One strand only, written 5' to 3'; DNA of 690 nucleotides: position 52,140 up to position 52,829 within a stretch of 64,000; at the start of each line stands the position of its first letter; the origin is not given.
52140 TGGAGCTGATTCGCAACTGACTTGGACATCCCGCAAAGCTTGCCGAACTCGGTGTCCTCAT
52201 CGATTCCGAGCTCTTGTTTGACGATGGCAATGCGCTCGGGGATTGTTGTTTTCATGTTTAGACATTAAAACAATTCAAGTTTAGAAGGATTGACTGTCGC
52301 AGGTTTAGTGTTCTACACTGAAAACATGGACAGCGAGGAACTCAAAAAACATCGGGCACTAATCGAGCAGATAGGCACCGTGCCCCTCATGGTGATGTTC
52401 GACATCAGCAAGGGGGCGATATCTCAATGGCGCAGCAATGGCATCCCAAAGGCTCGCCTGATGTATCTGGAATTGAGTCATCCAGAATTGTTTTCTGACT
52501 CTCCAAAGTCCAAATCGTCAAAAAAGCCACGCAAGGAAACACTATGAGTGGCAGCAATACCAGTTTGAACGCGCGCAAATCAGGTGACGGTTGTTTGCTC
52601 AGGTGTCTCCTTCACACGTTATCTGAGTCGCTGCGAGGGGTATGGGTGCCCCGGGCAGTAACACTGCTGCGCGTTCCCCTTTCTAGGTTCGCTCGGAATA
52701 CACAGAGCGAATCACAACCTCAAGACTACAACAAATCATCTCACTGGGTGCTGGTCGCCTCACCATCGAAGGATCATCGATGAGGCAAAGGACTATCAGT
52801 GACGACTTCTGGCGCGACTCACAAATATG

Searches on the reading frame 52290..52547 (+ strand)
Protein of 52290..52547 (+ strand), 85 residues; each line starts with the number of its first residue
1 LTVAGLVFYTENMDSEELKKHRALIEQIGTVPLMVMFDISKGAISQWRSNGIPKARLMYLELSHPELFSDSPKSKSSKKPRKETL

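Call 4: search_protein_families(library=pfam, proteins=[window:52290-52547:+], max_evalue=0.01)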
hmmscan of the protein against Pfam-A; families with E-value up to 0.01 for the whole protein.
window:52290-52547:+ (85 aa): 1 family
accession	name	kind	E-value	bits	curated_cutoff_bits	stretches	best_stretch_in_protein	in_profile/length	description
PF14549.12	P22_Cro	-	0.0094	16.1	30.2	0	35-61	17-42/60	DNA-binding transcriptional regulator Cro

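Call 12: search_protein_families(library=ncbifam, proteins=[window:52290-52547:+], max_evalue=0.01)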
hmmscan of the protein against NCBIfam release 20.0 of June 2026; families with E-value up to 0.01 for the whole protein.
window:52290-52547:+ (85 aa): 0 families

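Call 13: search_protein_families(library=phrogs, proteins=[window:52290-52547:+], max_evalue=0.01)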
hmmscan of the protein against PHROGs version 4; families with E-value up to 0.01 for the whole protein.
window:52290-52547:+ (85 aa): 3 families
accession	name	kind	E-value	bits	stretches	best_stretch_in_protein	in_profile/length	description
phrog_8008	-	DNA, RNA and nucleotide metabolism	2.3e-08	34.6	1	21-76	7-59/66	DNA binding protein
phrog_409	-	transcription regulation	0.0022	19.6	1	35-61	32-58/127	transcriptional regulator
phrog_10458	-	unknown function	0.0058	17.8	1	16-57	28-69/91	-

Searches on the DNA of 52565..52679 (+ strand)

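Call 82: build_rna_model(alignment_id=A9)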
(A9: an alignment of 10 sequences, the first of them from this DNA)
Model R1 built from alignment A9 (10 sequences, 115 columns); structure: RNAalifold consensus.
model positions 115; base pairs 38; branch points 1; effective number of sequences 0.79; information 0.591 bits per position. Calibrated on 0.2 Mb of random sequence (short: E-values are rough).
structure used (alignment columns):
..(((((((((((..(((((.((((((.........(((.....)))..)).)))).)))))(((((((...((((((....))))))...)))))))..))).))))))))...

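Call 83: search_with_rna_model(model_id=R1, sources=[window, L001, L004, L005, L006, L007, L008, L009, L010, L011, L012, L013, L014, L015, L016, L017, L018, L019, L020, L021, L022, L023, L024, L025, L026, L027, L028, L029, L030, L031, L032, L033, L034, L035, L036, L037, L038, L039, L040, L042, L043, L044, L045, L046, L047, L048, L050, L051, L052, L054, L056, L058, L059, L060, L061, L062, L063, L064, L065, L066, L067, L068, L070, L071, L072, L073, L075, L077, L082, L090, L097, L102, L108], max_evalue=1)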
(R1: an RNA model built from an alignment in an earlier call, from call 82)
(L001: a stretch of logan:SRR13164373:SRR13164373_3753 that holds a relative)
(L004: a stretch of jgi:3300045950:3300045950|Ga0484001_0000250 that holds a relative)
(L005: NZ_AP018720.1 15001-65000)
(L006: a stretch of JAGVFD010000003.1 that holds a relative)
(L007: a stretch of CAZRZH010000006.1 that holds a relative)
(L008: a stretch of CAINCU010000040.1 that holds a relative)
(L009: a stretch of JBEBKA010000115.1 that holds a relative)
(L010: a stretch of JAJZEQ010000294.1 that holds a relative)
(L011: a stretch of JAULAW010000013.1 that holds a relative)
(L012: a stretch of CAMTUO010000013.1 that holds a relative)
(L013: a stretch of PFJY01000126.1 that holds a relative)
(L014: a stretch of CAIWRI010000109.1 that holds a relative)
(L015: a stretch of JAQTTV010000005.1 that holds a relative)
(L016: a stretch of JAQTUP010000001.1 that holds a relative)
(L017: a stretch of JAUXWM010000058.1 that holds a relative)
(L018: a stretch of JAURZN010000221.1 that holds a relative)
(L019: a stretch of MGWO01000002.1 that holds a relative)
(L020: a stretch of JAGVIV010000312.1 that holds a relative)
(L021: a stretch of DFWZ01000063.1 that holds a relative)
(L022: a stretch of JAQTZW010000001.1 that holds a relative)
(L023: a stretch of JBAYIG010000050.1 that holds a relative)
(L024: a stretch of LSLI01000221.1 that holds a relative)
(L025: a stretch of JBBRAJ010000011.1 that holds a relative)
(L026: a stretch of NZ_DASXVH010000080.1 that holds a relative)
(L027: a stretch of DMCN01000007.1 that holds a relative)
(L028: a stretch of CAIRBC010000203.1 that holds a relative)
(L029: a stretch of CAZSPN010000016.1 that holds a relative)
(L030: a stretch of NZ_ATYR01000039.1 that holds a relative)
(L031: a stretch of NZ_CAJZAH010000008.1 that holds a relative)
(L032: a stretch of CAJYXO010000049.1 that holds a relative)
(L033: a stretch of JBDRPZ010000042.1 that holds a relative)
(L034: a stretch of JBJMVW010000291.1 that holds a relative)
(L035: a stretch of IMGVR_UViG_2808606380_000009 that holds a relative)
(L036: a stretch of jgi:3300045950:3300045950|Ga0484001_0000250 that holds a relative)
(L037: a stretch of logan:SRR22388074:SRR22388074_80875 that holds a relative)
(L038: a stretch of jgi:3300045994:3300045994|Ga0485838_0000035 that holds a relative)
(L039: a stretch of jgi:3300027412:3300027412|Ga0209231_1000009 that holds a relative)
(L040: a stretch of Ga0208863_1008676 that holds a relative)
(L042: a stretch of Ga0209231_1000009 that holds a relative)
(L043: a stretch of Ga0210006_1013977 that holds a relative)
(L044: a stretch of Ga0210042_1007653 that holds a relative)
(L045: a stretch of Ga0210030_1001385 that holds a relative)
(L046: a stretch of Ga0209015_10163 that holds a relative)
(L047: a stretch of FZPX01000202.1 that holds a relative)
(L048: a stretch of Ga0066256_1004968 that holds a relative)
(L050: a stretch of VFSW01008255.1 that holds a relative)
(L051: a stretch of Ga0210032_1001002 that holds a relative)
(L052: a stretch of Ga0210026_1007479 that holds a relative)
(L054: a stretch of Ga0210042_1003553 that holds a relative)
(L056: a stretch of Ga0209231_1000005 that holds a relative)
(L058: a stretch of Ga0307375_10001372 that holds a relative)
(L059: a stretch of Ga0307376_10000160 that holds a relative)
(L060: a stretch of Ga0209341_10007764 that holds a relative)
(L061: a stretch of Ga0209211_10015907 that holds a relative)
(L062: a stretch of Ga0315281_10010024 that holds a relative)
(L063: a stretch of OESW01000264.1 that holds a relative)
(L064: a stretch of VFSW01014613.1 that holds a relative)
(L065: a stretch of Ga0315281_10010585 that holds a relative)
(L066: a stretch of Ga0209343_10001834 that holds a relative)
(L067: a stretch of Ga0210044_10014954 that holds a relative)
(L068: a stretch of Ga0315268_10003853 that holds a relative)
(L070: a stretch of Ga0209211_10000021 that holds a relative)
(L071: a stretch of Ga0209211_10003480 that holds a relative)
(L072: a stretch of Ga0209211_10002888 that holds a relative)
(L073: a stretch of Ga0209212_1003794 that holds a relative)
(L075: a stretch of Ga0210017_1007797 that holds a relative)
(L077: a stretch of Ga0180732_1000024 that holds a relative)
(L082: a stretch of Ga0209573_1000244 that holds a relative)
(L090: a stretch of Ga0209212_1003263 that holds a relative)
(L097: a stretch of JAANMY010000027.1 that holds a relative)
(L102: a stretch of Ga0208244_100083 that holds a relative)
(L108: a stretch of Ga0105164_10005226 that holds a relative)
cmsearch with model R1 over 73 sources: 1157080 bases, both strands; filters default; matches with E-value up to 1: 12.
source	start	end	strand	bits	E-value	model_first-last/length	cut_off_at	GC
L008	9810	9924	+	133.1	1.1e-26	1-115/115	no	0.59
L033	9786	9900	+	132.5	1.5e-26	1-115/115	no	0.56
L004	9924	10038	+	131.8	2.1e-26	1-115/115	no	0.6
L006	1223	1334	+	129.6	6.8e-26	1-115/115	no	0.58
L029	9789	9900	+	129.6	6.8e-26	1-115/115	no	0.58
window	52565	52679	+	128.1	1.4e-25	1-115/115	no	0.59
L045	2092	2203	+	125.8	4.9e-25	1-115/115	no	0.6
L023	7247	7358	+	125.5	5.6e-25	1-115/115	no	0.57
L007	9789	9900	+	125.2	6.7e-25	1-115/115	no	0.56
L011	9870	9984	+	117.5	3.6e-23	1-115/115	no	0.57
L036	15331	15441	+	115.2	1.2e-22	1-115/115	no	0.59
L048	24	135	+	99.6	3.9e-19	1-115/115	no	0.56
